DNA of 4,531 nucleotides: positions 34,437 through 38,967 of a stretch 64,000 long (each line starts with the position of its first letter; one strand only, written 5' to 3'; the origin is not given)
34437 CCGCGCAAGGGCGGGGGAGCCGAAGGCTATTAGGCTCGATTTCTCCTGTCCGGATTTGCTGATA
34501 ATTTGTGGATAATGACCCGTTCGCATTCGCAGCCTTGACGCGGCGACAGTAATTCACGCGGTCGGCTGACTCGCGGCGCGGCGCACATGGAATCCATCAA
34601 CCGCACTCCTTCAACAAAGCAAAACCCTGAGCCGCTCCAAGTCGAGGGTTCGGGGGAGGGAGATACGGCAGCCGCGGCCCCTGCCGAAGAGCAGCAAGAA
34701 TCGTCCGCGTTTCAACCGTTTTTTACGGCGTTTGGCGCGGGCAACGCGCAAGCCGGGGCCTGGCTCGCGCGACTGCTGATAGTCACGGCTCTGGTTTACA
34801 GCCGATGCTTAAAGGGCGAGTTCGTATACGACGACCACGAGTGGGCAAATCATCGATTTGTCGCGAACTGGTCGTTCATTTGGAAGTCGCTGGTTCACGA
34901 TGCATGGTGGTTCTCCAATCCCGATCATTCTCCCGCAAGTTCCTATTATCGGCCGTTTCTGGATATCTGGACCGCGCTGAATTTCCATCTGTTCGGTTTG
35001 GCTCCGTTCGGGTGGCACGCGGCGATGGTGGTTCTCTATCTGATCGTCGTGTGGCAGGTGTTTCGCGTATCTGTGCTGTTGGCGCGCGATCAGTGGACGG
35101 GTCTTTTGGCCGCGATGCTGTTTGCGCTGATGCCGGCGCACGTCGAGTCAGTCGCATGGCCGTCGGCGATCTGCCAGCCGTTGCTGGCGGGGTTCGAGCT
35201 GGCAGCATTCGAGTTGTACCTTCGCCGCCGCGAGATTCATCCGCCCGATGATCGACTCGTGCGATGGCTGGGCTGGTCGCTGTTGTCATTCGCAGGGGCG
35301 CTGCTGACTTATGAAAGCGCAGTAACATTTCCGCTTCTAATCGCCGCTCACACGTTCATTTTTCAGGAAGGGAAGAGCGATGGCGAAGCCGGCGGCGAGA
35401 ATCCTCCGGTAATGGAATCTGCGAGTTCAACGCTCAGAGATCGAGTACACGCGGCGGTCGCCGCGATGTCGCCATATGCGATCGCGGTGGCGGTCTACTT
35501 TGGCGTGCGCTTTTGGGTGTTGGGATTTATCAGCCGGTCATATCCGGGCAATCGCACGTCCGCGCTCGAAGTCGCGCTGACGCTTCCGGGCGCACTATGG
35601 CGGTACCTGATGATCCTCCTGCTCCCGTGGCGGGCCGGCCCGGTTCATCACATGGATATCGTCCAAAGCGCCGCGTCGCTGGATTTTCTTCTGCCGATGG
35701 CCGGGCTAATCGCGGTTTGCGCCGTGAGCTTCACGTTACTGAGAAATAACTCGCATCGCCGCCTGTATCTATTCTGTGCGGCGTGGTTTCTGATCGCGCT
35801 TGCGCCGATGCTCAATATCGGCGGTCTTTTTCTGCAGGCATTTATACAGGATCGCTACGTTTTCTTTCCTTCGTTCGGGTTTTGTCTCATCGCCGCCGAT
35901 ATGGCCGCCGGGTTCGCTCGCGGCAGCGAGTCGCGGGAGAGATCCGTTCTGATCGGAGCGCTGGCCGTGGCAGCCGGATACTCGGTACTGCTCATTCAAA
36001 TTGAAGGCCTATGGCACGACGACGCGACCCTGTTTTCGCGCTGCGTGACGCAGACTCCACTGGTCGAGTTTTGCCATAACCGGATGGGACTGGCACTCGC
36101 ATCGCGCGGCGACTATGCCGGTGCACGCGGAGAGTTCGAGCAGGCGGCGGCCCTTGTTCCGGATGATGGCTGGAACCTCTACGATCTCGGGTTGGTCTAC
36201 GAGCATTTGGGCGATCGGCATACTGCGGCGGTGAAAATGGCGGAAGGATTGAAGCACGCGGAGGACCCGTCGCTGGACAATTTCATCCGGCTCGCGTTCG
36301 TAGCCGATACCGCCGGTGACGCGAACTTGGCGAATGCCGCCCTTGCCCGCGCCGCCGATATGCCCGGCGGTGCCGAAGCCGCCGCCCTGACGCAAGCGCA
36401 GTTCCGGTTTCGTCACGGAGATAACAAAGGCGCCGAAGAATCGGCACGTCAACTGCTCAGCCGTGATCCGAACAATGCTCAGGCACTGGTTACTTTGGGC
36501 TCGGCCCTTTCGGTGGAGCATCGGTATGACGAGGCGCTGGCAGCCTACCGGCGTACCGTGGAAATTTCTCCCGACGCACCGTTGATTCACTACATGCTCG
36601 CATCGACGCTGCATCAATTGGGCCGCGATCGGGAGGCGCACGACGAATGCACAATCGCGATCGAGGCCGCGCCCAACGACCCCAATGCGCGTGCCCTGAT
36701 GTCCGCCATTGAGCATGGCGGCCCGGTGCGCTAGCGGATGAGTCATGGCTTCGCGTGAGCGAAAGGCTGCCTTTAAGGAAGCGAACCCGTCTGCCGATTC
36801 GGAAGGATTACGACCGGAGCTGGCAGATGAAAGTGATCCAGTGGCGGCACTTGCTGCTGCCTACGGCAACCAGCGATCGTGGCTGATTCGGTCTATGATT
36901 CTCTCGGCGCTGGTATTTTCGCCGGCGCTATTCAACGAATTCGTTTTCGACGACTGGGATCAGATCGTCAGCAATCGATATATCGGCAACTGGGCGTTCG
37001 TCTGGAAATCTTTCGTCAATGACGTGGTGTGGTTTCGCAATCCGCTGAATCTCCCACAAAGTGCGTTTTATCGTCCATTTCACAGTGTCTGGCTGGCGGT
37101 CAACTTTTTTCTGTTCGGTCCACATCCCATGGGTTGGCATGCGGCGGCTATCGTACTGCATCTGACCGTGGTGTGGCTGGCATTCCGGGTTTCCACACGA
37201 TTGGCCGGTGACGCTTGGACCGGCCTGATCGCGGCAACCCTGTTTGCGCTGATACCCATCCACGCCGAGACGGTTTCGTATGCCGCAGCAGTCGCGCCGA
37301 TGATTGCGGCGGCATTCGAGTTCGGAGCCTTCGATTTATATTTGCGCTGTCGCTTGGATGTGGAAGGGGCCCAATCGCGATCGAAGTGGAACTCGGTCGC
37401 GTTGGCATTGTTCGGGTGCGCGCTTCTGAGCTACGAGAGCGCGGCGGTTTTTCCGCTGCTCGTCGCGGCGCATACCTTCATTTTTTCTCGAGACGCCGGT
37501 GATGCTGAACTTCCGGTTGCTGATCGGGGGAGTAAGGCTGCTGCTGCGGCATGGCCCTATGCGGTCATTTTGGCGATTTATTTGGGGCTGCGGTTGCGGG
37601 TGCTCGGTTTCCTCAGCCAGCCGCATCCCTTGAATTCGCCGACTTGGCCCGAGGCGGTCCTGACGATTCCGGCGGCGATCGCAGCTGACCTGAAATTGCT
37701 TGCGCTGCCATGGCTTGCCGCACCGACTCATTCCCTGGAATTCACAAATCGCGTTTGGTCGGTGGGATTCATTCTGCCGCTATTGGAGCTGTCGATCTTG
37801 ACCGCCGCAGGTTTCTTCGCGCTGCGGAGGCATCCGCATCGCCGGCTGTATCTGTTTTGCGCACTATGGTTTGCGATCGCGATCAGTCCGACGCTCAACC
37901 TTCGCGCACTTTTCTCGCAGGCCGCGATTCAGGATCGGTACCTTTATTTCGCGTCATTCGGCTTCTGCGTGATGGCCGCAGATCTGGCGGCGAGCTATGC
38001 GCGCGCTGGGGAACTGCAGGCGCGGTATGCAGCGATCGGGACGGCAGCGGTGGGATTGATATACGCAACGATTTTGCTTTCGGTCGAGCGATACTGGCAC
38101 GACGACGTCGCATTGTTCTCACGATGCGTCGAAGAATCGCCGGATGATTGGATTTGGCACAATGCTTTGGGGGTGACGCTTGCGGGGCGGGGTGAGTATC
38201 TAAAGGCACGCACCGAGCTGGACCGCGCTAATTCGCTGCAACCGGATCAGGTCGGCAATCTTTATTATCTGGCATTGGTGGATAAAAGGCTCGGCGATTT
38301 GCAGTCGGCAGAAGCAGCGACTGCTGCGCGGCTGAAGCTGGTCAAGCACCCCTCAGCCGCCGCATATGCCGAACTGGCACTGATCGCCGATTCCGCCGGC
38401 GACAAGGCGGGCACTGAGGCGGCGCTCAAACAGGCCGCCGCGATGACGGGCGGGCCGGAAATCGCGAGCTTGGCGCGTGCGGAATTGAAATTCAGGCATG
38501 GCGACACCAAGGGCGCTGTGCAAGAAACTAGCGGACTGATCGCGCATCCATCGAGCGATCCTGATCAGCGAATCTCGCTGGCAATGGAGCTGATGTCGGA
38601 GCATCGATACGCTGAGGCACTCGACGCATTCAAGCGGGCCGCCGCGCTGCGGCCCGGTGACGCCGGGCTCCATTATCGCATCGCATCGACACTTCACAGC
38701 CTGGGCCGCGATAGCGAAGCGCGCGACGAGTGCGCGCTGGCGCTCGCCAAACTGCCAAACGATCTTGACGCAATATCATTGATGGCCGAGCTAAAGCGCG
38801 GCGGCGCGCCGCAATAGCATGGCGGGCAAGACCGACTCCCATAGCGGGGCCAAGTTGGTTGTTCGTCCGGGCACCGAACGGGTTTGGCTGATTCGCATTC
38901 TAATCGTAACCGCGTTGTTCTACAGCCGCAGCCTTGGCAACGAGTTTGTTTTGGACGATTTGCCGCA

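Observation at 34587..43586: Three tandem TMTC-like (DUF1736 + TPR) paralogs followed by a PMT/ArnT-family GT39 and a flippase-like protein: candidate protein O-glycosylation cluster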

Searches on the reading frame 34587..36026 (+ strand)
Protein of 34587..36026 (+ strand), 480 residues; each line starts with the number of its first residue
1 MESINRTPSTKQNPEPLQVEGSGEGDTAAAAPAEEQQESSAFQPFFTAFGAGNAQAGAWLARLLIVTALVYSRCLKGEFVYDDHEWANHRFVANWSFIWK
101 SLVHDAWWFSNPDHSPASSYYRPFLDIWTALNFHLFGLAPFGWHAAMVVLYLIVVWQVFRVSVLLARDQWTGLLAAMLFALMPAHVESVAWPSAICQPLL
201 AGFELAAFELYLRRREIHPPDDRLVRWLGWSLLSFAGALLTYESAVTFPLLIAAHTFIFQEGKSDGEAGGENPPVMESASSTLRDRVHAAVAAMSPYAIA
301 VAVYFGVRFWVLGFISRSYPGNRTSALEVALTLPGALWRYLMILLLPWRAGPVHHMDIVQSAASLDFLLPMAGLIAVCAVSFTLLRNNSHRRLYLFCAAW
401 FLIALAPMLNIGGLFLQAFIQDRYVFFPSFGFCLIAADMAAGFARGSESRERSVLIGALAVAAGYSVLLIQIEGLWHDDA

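Call 10: search_protein_families(library=pfam, proteins=[window:34587-36026:+], max_evalue=10)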
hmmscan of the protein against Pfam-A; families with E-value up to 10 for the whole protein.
window:34587-36026:+ (480 aa): 0 families

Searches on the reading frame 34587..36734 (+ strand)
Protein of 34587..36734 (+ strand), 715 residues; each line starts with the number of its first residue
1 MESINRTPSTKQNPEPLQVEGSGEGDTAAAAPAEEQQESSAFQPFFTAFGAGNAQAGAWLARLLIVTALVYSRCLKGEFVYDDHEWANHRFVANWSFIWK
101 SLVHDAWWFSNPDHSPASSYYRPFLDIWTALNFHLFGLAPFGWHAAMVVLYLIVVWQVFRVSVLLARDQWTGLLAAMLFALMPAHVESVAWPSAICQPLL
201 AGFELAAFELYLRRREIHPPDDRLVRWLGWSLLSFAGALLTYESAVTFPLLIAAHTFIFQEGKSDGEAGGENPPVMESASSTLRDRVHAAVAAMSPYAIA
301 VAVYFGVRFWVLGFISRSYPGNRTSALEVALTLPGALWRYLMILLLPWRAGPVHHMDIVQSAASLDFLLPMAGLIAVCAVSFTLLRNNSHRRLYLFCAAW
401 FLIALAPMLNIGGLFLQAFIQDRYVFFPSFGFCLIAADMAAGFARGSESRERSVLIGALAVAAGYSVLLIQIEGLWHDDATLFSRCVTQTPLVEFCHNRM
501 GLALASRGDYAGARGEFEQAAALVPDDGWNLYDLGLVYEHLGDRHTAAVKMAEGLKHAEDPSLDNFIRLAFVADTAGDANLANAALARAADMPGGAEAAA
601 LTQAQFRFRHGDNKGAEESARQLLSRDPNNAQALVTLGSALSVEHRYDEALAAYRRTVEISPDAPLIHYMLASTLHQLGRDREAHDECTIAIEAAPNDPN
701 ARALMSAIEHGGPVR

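Call 3: search_protein_families(library=pfam, proteins=[window:34587-36734:+], max_evalue=0.01)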
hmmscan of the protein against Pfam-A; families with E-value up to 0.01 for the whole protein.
window:34587-36734:+ (715 aa): 16 families
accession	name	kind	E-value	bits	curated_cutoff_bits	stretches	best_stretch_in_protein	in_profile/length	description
PF07719.23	TPR_2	-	4.2e-20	70.6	27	2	496-527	3-34/34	Tetratricopeptide repeat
PF13431.12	TPR_17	-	1.2e-15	56.9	24.4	1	621-651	3-33/34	Tetratricopeptide repeat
PF13432.12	TPR_16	-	2.8e-14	53.6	32.7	3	602-665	2-65/65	Tetratricopeptide repeat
PF14559.12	TPR_19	-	2e-13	50.9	25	1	644-708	4-68/68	Tetratricopeptide repeat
PF13414.12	TPR_11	-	3.4e-13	49.5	26.8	2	646-679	9-42/42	TPR repeat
PF13428.12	TPR_14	-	4.8e-12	45.7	23.5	1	632-673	2-43/44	Tetratricopeptide repeat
PF00515.34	TPR_1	-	7.6e-11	41.8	27.8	1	631-663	1-33/34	Tetratricopeptide repeat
PF13181.12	TPR_8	-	3.5e-08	33.4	25.7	0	631-663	1-33/34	Tetratricopeptide repeat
PF23914.1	TPR_CcmH_CycH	-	4.3e-08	33.6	42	2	571-662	58-152/158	Cytochrome c-type biogenesis protein H TPR domain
PF13371.12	TPR_9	-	1.9e-06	28.2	35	1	641-708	5-72/73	Tetratricopeptide repeat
PF13424.12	TPR_12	-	2.1e-06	28.3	30.1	1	631-686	3-66/77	Tetratricopeptide repeat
PF24575.1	TPR_Slam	-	5e-05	24.1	35.2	1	629-687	43-103/104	Surface lipoprotein assembly modifier, N-terminal TPR repeats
PF13174.12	TPR_6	-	9.1e-05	23.3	26.3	0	499-526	5-32/33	Tetratricopeptide repeat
PF12895.13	ANAPC3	-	0.00059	20.5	27.2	1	612-684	4-75/82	Anaphase-promoting complex, cyclosome, subunit 3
PF13176.12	TPR_7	-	0.0014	19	27.9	0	634-663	2-31/36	Tetratricopeptide repeat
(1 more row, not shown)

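Call 4: search_protein_families(library=ncbifam, proteins=[window:34587-36734:+], max_evalue=0.01)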
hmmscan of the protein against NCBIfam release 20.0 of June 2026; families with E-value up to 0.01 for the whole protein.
window:34587-36734:+ (715 aa): 17 families
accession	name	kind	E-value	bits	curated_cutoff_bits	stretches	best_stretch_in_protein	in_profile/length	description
TIGR02917.1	PEP_TPR_lipo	equivalog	3.9e-16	58.1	312.2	1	500-705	62-267/899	XrtA/PEP-CTERM system TPR-repeat protein PrsT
NF040959.1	MamA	equivalog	3.4e-14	52.8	200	2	614-700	88-174/204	magnetosome protein MamA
TIGR02552.1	LcrH_SycD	equivalog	4.7e-14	52.3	104.8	1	607-706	28-127/136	SycD/LcrH family type III secretion system chaperone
NF033758.1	gliding_GltE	equivalog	1.6e-09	37.2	225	1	559-678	220-337/411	adventurous gliding motility TPR repeat lipoprotein GltE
NF033920.0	C39_PA2778_fam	equivalog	9.4e-08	31.8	150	1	585-695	143-254/255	PA2778 family cysteine peptidase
TIGR02521.1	type_IV_pilW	equivalog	1.8e-07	31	154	1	631-701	31-101/234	type IV pilus biogenesis/stability protein PilW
NF033762.1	social_mot_Tgl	equivalog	4.7e-07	29.4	225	0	609-663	43-98/252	social motility TPR repeat lipoprotein Tgl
NF008520.0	PRK11447.1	equivalog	8e-07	27.2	858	1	638-702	468-532/1157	cellulose synthase complex outer membrane protein BcsC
NF008391.2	PRK11189.1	equivalog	1.1e-05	25.1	250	1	622-700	90-168/297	lipoprotein NlpI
NF053607.1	CHU_0125_OmpA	equivalog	0.0002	20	620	1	600-700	22-122/639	CHU_0125 family OmpA-like outer membrane integrity protein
TIGR00540.1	TPR_hemY_coli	hypoth_equivalog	0.00024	20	142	1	607-686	302-380/385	heme biosynthesis-associated TPR protein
NF002725.1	PRK02603.1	equivalog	0.00028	21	143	0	495-557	36-101/173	photosystem I assembly protein Ycf3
TIGR03939.1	PGA_TPR_OMP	equivalog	0.00043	18.6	366.65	1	599-707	397-505/800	poly-beta-1,6 N-acetyl-D-glucosamine export porin PgaA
NF052415.1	T3SS_chap_SctY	equivalog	0.0009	19.7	70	1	623-686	32-98/106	type III secretion apparatus assembly chaperone SctY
NF011721.1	PRK15174.1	equivalog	0.0041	15.4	1200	0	580-693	233-346/656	Vi polysaccharide transport protein VexE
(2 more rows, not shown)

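Call 15: search_solved_structures(query=A1, max_evalue=1, show_alignments=0)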
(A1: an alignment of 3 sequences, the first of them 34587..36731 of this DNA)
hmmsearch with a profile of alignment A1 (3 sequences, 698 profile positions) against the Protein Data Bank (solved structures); distinct sequences matched with E-value up to 1: 178 (the best 60 are shown).
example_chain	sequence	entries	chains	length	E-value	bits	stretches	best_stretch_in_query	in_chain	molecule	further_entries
9qhb_A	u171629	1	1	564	7.3e-37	130.4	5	474-688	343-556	Engineered tetratricopeptide repeat protein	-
8bu0_A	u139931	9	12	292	1.7e-21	79.6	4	591-687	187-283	Consensus tetratricopeptide repeat protein | Crystal structure of an 8-repeat consensus TPR superhelix with Zinc. | Monomer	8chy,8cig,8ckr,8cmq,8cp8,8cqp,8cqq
9qhc_A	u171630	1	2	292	5.7e-18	68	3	479-681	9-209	Engineered tetratricopeptide repeat protein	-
7yea_A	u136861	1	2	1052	2.5e-17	65.8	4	471-662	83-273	UDP-N-acetylglucosamine--peptide N-acetylglucosaminyltransferase 110 kDa subunit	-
7yeh_B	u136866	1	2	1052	2.6e-17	65.8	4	471-662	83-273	UDP-N-acetylglucosamine--peptide N-acetylglucosaminyltransferase 110 kDa subunit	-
7ntf_A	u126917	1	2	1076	4e-17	65.2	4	469-662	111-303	Isoform 1 of UDP-N-acetylglucosamine--peptide N-acetylglucosaminyltransferase 110 kDa subu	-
1w3b_A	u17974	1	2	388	9e-17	64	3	470-662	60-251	UDP-N-ACETYLGLUCOSAMINE--PEPTIDE N-ACETYLGLUCOSAMINYLTRANSFERASE 110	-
6eou_A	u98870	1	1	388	1.5e-16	63.2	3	470-662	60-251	UDP-N-acetylglucosamine--peptide N-acetylglucosaminyltransferase 110 kDa subunit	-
8cus_A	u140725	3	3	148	8e-15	57.6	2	599-687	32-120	I432-1(NaCl) Chain A | I432-1(Imd) Chain A | I432-1-X3 Chain A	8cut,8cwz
7qdr_B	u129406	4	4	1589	5.3e-14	54.8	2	464-677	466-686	Tetratricopeptide repeat protein 37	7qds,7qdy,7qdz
9g8o_B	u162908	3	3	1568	1.3e-13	53.5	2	464-677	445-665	Superkiller complex protein 3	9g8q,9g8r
6b85_J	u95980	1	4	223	6.3e-13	51.3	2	599-683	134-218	TMHC4_R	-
8far_A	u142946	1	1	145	1.5e-12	50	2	599-687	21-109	I432-1-CC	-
2fo7_A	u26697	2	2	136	2.3e-12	49.4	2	591-676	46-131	SYNTHETIC CONSENSUS TPR PROTEIN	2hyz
8a3t_F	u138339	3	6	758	3.4e-12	48.9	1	615-681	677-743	Anaphase-promoting complex subunit CDC27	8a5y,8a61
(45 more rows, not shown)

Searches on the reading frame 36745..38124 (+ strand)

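Call 10: search_protein_families(library=pfam, proteins=[window:36745-38124:+], max_evalue=10)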
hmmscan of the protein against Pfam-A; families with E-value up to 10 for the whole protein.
window:36745-38124:+ (460 aa): 1 family
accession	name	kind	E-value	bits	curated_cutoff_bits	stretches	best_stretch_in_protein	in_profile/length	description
PF14770.11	TMEM18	-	1.9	8.9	26.9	1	338-410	8-79/118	Transmembrane protein 18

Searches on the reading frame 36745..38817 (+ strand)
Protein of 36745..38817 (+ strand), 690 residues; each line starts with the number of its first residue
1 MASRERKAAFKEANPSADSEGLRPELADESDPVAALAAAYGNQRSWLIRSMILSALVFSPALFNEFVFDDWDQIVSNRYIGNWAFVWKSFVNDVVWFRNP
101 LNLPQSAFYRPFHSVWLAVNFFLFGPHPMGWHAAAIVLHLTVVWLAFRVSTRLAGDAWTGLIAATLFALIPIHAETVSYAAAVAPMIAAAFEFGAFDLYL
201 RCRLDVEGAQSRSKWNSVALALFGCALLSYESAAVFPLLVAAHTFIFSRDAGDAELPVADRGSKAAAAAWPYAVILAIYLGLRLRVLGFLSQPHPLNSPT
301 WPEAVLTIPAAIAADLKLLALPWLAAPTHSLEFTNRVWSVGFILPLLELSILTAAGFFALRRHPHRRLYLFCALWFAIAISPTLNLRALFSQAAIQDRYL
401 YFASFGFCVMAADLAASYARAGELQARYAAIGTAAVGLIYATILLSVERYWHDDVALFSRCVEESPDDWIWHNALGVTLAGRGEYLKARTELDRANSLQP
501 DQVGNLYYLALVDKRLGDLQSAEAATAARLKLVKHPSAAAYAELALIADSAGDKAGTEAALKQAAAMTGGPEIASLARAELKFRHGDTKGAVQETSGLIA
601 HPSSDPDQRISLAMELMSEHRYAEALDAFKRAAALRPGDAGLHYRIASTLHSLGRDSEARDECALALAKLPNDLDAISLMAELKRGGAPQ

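Call 3: search_protein_families(library=pfam, proteins=[window:36745-38817:+], max_evalue=0.01)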
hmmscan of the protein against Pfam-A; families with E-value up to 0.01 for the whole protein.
window:36745-38817:+ (690 aa): 9 families
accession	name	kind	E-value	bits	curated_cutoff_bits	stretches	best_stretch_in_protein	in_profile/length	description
PF14559.12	TPR_19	-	2.5e-11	44.2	25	1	616-683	1-68/68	Tetratricopeptide repeat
PF07719.23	TPR_2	-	2.9e-08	33.7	27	1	612-639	7-34/34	Tetratricopeptide repeat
PF13431.12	TPR_17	-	2.2e-07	31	24.4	0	628-660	1-33/34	Tetratricopeptide repeat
PF13432.12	TPR_16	-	3.1e-07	31.2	32.7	1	612-673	3-64/65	Tetratricopeptide repeat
PF13414.12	TPR_11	-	2.5e-06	27.5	26.8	1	620-654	8-42/42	TPR repeat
PF13428.12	TPR_14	-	6.2e-06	26.8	23.5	0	609-647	4-42/44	Tetratricopeptide repeat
PF00515.34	TPR_1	-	0.00032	20.8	27.8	1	611-638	6-33/34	Tetratricopeptide repeat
PF13371.12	TPR_9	-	0.00052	20.4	35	0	617-681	6-70/73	Tetratricopeptide repeat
PF23914.1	TPR_CcmH_CycH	-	0.0015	18.8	42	1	616-681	60-128/158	Cytochrome c-type biogenesis protein H TPR domain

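Call 4: search_protein_families(library=ncbifam, proteins=[window:36745-38817:+], max_evalue=0.01)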
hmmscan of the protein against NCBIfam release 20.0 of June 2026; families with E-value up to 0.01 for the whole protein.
window:36745-38817:+ (690 aa): 10 families
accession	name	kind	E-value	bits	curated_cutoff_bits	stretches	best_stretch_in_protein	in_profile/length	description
TIGR02917.1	PEP_TPR_lipo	equivalog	1.1e-11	43.5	312.2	1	461-683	457-678/899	XrtA/PEP-CTERM system TPR-repeat protein PrsT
TIGR02552.1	LcrH_SycD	equivalog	2.8e-10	40.1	104.8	1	583-670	29-116/136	SycD/LcrH family type III secretion system chaperone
NF040959.1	MamA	equivalog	6e-10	38.9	200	2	454-566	90-201/204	magnetosome protein MamA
TIGR02521.1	type_IV_pilW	equivalog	1.2e-07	31.5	154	0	607-675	32-100/234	type IV pilus biogenesis/stability protein PilW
NF033920.0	C39_PA2778_fam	equivalog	6.6e-06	25.7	150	0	456-531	177-252/255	PA2778 family cysteine peptidase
NF052415.1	T3SS_chap_SctY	equivalog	8.2e-05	23.1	70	1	600-662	34-99/106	type III secretion apparatus assembly chaperone SctY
NF008520.0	PRK11447.1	equivalog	0.0001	20.2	858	1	460-673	294-528/1157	cellulose synthase complex outer membrane protein BcsC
NF033758.1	gliding_GltE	equivalog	0.00015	20.8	225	0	507-667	90-249/411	adventurous gliding motility TPR repeat lipoprotein GltE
NF011886.0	PRK15359.1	equivalog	0.001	18.9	146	0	557-665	12-117/144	type III secretion system chaperone protein SscB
NF047371.1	FlcA_CTERM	equivalog_domain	0.0047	15.4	300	0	619-670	486-537/646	periplasmic flagellar collar protein FlcA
